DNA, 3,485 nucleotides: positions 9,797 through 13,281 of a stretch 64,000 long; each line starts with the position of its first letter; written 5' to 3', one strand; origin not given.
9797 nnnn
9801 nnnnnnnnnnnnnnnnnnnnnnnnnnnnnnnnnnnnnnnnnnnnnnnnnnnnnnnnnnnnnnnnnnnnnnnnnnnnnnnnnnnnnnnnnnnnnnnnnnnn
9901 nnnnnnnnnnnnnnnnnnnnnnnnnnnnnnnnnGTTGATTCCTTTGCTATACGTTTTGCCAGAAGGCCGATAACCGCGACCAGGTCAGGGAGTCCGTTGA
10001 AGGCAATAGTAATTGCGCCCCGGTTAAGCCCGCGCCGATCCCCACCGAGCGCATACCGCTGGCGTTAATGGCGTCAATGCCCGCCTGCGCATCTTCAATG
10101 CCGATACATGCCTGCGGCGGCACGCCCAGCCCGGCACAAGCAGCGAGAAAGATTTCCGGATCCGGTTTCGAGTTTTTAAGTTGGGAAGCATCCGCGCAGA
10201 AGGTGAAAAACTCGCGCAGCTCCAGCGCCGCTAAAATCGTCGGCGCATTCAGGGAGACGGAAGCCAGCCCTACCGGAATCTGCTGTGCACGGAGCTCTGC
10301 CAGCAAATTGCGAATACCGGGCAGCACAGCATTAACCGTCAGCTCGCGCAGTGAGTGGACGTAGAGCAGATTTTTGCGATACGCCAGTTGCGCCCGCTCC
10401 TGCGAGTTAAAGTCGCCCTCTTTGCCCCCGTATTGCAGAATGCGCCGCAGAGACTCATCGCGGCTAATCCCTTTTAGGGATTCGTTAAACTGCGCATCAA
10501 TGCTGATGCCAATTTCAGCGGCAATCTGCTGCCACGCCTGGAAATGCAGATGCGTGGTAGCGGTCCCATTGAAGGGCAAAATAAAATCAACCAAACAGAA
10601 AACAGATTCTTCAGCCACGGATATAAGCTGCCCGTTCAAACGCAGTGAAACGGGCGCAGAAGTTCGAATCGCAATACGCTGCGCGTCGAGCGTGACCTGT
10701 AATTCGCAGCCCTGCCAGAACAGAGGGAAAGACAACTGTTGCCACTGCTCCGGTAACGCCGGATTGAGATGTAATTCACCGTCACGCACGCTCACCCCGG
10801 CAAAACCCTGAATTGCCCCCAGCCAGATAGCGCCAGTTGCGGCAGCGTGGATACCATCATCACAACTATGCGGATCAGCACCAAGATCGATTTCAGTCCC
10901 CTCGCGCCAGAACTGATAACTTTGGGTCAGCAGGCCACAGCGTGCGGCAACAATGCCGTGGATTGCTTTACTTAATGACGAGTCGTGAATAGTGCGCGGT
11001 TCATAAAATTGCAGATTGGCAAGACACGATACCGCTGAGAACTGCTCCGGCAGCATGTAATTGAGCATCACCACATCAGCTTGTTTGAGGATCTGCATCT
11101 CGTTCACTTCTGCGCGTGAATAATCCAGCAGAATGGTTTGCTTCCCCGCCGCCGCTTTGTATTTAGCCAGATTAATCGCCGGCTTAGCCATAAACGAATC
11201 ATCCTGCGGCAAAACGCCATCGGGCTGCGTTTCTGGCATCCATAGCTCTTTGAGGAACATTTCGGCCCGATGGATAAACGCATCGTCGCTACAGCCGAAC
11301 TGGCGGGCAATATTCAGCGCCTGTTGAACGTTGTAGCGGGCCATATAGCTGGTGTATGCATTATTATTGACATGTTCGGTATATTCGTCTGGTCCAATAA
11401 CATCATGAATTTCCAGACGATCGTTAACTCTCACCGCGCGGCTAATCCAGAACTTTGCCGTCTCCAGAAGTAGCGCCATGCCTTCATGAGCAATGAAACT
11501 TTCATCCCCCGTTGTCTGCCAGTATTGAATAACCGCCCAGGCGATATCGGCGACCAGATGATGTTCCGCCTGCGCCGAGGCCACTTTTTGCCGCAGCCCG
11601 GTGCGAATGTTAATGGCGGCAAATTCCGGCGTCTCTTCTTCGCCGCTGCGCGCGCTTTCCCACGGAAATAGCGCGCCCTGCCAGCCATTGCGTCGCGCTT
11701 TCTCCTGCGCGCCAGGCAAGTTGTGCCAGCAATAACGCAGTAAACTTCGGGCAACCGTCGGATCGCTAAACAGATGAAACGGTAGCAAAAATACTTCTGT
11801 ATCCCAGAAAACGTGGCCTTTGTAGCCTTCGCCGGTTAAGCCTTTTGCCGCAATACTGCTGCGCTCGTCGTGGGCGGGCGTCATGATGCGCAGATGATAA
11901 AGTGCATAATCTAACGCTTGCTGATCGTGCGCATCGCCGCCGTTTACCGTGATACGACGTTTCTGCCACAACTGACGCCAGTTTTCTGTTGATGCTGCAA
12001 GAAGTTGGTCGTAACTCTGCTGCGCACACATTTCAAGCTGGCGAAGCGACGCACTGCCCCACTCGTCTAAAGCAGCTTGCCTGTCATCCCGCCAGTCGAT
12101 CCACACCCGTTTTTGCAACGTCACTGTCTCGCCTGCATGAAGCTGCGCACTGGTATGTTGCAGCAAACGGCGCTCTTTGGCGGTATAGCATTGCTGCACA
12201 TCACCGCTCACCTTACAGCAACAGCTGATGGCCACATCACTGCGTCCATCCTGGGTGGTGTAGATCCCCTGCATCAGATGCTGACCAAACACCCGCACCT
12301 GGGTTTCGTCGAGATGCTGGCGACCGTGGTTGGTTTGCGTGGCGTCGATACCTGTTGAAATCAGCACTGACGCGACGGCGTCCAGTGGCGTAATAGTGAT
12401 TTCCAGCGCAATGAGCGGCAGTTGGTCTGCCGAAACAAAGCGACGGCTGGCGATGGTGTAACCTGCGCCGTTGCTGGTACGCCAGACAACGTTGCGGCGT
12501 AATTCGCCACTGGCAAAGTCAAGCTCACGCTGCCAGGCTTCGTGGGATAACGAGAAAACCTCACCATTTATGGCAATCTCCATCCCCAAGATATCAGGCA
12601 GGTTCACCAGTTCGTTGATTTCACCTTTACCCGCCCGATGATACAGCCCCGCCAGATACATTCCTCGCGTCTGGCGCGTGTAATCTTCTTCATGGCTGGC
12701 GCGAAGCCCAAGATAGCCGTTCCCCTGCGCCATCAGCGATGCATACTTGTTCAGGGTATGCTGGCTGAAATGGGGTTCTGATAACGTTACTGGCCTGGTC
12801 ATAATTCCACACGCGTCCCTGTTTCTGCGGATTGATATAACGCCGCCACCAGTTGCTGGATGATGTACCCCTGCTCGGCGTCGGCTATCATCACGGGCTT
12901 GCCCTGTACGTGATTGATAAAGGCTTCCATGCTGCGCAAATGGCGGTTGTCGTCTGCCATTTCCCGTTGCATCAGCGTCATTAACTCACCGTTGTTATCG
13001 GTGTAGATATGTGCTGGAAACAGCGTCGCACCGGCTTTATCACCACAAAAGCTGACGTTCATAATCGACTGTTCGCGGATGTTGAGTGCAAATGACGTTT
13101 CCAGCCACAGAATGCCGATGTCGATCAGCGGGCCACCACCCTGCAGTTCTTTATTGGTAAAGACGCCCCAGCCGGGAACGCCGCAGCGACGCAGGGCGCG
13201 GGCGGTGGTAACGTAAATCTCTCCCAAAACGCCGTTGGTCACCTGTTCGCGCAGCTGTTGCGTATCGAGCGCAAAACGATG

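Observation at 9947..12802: One uninterrupted ORF spans the kojibiose-phosphorylase-like and beta-phosphoglucomutase-like genes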

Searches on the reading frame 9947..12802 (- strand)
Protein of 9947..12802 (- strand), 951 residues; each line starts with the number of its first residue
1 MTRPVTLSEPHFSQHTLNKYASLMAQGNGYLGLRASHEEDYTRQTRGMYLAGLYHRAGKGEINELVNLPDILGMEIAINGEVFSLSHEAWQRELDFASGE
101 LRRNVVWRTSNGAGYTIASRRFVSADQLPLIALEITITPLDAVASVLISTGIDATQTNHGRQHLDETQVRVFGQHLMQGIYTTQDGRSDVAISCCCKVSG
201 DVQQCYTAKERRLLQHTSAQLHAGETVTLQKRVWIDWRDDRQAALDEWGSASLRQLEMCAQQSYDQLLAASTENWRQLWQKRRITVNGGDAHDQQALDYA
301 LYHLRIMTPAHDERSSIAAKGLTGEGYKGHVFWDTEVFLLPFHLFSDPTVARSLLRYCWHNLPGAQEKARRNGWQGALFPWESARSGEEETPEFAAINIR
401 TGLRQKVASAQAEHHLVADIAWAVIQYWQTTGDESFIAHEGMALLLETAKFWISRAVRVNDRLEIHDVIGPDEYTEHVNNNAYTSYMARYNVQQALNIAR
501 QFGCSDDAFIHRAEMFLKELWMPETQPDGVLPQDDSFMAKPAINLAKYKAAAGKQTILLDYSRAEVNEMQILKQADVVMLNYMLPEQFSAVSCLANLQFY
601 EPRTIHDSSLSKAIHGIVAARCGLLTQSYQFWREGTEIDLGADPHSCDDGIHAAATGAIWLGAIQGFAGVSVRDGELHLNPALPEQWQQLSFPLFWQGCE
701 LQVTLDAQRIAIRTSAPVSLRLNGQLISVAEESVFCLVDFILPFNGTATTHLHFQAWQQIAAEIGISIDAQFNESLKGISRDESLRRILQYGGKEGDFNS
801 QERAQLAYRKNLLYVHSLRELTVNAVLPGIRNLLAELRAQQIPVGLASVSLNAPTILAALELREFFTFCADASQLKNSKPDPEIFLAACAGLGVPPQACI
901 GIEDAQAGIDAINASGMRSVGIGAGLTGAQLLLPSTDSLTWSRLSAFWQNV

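Call 4: search_protein_families(library=pfam, proteins=[window:9947-12802:-])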
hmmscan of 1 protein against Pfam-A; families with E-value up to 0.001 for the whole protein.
window:9947-12802:- (951 aa): 5 families
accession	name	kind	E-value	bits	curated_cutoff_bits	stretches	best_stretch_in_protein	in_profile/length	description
PF03632.21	Glyco_hydro_65m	-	1.5e-146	488.6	27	1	298-660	1-370/371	Glycosyl hydrolase family 65 central catalytic domain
PF03636.21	Glyco_hydro_65N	-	3.8e-49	167.9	26.6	1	9-237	2-231/233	Glycosyl hydrolase family 65, N-terminal domain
PF00702.32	Hydrolase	-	2.5e-16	61.1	26.4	1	748-916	12-191/191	haloacid dehalogenase-like hydrolase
PF13419.12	HAD_2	-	5.2e-15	56.4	23.8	1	749-921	12-177/178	Haloacid dehalogenase-like hydrolase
PF03633.20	Glyco_hydro_65C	-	5.3e-14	52.2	22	1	672-728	3-61/62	Glycosyl hydrolase family 65, C-terminal domain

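Call 16: list_cluster_members(proteins=[window:9950-12802:-])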
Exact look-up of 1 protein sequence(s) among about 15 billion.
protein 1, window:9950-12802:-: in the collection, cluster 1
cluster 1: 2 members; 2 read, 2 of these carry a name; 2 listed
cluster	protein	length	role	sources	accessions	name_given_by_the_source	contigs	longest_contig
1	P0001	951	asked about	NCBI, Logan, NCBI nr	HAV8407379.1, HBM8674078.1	TPA: beta-phosphoglucomutase [Escherichia coli] | beta-phosphoglucomutase [Escherichia coli]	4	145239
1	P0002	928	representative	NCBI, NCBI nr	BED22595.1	glycosyl hydrolase family 65 [Escherichia coli]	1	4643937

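Call 17: find_encoding_contigs(protein=window:9950-12802:-, flank=10000, max_places=10)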
Protein window:9950-12802:- (951 aa): 7 contigs read that carry it; 3 places shown.
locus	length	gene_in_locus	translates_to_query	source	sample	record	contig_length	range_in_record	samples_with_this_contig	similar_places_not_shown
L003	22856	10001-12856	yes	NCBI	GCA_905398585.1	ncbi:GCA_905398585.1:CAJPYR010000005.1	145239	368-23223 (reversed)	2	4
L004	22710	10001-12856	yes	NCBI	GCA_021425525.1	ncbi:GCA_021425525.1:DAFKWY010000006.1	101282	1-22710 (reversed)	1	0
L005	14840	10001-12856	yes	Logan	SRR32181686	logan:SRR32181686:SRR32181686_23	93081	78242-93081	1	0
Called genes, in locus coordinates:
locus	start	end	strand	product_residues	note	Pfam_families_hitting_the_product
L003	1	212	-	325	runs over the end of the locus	PF00158:Sigma54_activat, PF14532:Sigma54_activ_2, PF01078:Mg_chelatase (faint), PF07728:AAA_5, PF25601:AAA_lid_14, PF02954:HTH_8 (faint)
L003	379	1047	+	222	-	PF04012:PspA_IM30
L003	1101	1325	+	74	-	PF06667:PspB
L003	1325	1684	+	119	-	PF04024:PspC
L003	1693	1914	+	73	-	PF09584:Phageshock_PspD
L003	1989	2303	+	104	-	PF00581:Rhodanese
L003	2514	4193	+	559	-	PF00128:Alpha-amylase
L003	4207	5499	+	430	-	PF01547:SBP_bac_1, PF13416:SBP_bac_8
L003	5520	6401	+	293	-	PF00528:BPD_transp_1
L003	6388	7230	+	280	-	PF00528:BPD_transp_1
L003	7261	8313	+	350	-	PF00107:ADH_zinc_N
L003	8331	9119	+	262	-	PF01261:AP_endonuc_2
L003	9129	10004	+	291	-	PF01408:GFO_IDH_MocA, PF03447:NAD_binding_3 (faint), PF02894:GFO_IDH_MocA_C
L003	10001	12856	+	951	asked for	PF03636:Glyco_hydro_65N, PF03632:Glyco_hydro_65m, PF03633:Glyco_hydro_65C, PF00702:Hydrolase, PF13419:HAD_2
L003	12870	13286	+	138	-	PF03215:Rad17 (weak), PF00005:ABC_tran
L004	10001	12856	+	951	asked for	PF03636:Glyco_hydro_65N, PF03632:Glyco_hydro_65m, PF03633:Glyco_hydro_65C, PF00702:Hydrolase, PF13419:HAD_2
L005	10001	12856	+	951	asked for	PF03636:Glyco_hydro_65N, PF03632:Glyco_hydro_65m, PF03633:Glyco_hydro_65C, PF00702:Hydrolase, PF13419:HAD_2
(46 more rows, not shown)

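Call 19: find_encoding_contigs(protein=P0002, flank=10000, max_places=4)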
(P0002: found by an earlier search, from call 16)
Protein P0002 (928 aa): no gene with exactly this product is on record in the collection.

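Call 26: search_protein_families(library=ncbifam, proteins=[window:9950-12802:-])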
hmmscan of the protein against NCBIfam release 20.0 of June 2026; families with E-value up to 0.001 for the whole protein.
window:9950-12802:- (951 aa): 24 families
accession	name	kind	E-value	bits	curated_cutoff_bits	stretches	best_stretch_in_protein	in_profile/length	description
NF010380.0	PRK13807.1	domain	2.1e-114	383.3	838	1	6-732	11-751/756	family 65 glycosyl hydrolase domain-containing protein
NF053734.1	KJHdlse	equivalog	3.9e-75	253.5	800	2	19-507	27-495/668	kojibiose hydrolase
TIGR01990.1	bPGM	equivalog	8.6e-70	234.5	189.4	1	747-923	13-187/187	beta-phosphoglucomutase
TIGR02009.1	PGMB-YQAB-SF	subfamily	2.4e-57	194.1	153.35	1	748-922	14-186/186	beta-phosphoglucomutase family hydrolase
TIGR01509.1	HAD-SF-IA-v3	subfamily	6.6e-19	68.6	29.4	1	790-922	33-154/154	HAD-IA family hydrolase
NF008087.0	PRK10826.1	equivalog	5.4e-18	65.4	191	1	824-923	91-192/222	hexitol phosphatase HxpB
NF008000.0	PRK10725.1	equivalog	3.6e-15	56.6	215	1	749-921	19-184/188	fructose-1-phosphate/6-phosphogluconate phosphatase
TIGR01449.2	PGP_bact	equivalog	7.2e-13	48.6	180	1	782-927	46-189/213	phosphoglycolate phosphatase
NF053653.1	InDiPhoBT2121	equivalog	3.9e-11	43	245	1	751-949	17-213/216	inorganic diphosphatase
NF008610.0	PRK11587.1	equivalog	2.4e-10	40.1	282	1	756-922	24-181/219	sugar phosphatase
TIGR02253.1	CTE7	subfamily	3.6e-09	36.7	169.75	1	810-920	79-192/221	TIGR02253 family HAD-type hydrolase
TIGR01454.1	AHBA_synth_RP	hypoth_equivalog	1.1e-08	34.9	246.65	1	823-926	73-178/205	AHBA synthesis associated protein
NF009694.0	PRK13222.1-1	equivalog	1.4e-08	34.3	415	1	823-927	109-215/252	phosphoglycolate phosphatase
NF046057.1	bifunc_MtlD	equivalog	3.2e-08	32.5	800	1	810-916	78-185/683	bifunctional mannitol-1-phosphate dehydrogenase/phosphatase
NF009695.0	PRK13222.1-2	equivalog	3.5e-08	33.2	225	1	794-926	65-197/226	phosphoglycolate phosphatase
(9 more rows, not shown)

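Call 29: search_solved_structures(query=window:9950-12802:-, max_evalue=1e-20)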
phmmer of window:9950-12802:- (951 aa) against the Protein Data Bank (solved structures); distinct sequences matched with E-value up to 1e-20: 28.
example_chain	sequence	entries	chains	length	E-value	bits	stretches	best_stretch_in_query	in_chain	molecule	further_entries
4g9b_A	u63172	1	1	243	1.8e-125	423.1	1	746-951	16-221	Beta-phosphoglucomutase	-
3wiq_A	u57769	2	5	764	5.6e-115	388.4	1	18-726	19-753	Kojibiose phosphorylase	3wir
4ktr_A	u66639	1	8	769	8.5e-94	318.3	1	25-716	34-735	Glycoside hydrolase family 65 central catalytic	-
4ktp_A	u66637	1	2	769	1.2e-93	317.8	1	25-716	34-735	Glycoside hydrolase family 65 central catalytic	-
1h54_A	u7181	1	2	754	1e-77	265.1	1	21-725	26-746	MALTOSE PHOSPHORYLASE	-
9lb6_A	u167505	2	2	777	1.5e-65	224.8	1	21-732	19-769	Trehalose-6-phosphate hydrolase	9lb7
6w0p_A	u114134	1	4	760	3e-65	223.9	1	3-715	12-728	Kojibiose phosphorylase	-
4gib_A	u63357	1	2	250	3.3e-55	190.6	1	739-943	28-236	Beta-phosphoglucomutase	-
7fe3_A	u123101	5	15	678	2.4e-52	181.2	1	24-503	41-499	Candidate alpha glycoside phosphorylase Glycoside hydrolase family 65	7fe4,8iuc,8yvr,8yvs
3nas_A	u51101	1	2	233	1.5e-46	162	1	747-949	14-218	beta-phosphoglucomutase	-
6i03_A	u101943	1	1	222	7.2e-42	146.5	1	744-948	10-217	Beta-phosphoglucomutase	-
5ojz_A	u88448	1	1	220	7.7e-42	146.4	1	744-948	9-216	Beta-phosphoglucomutase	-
5o6p_A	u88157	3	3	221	7.8e-42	146.4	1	744-948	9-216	Beta-phosphoglucomutase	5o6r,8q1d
5ok0_A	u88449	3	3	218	8.5e-42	146.3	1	744-948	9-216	Beta-phosphoglucomutase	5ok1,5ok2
1lvh_A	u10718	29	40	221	1.1e-41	145.8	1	744-948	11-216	beta-phosphoglucomutase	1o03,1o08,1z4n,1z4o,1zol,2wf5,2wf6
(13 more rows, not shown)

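Call 44: search_protein_representatives(protein=window:9950-12802:-)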
Query: 951 residues. Proteins with E-value up to 0.001 (for the whole library): 20189; up to 1e-10: 5899; up to 1e-30: 1874. The best 150 are listed.
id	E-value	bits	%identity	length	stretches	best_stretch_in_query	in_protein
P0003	0.0e+00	1233.1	97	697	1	201-752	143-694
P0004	1.2e-291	986.4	49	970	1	5-950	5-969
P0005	4.2e-288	974.6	60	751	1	6-750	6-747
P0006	3.1e-280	948.6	98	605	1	332-752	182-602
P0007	1.9e-228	777.2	96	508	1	400-753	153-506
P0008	7.1e-203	692.6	95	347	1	1-326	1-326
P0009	4.4e-192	656.9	42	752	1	3-725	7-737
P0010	1.3e-187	642.0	37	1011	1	9-924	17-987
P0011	1.3e-186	638.8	38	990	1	7-925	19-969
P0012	1.3e-176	605.7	40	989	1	19-925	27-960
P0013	2.3e-168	578.4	97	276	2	614-752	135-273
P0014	2.1e-163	562.0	44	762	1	17-712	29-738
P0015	2.9e-162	558.2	41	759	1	7-729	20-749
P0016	2.7e-158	545.1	39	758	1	7-725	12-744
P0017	5.8e-157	540.6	39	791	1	7-714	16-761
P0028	1.8e-147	509.2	36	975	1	13-948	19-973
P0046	1.0e-135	470.3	36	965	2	6-705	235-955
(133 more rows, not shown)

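Call 59: list_cluster_members(proteins=[P0004, P0028, P0010, P0046])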
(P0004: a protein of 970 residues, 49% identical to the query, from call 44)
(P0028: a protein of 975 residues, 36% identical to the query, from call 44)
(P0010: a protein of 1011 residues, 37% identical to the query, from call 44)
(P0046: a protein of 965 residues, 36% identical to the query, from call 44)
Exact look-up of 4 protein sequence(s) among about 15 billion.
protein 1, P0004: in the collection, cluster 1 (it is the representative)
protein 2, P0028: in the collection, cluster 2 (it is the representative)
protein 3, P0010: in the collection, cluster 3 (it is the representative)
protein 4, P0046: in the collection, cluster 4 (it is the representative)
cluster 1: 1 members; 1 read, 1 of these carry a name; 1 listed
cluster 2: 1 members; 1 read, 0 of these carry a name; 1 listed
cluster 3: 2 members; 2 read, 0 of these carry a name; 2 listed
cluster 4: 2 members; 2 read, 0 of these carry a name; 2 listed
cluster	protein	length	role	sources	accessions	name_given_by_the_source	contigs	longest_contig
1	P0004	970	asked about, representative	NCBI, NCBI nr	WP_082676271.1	beta-phosphoglucomutase [Shouchella shacheensis]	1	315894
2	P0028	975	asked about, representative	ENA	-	-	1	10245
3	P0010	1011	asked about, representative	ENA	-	-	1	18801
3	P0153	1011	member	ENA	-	-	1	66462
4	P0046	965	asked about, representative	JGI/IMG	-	-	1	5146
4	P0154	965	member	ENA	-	-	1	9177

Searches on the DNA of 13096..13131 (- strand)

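Call 47: search_dna_similar(query=window:13096-13131:-, collection=ecoli_genomes, mode=near, max_evalue=0.01, max_rows=10)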
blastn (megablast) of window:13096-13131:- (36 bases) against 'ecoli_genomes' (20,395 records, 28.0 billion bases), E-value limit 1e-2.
No match.
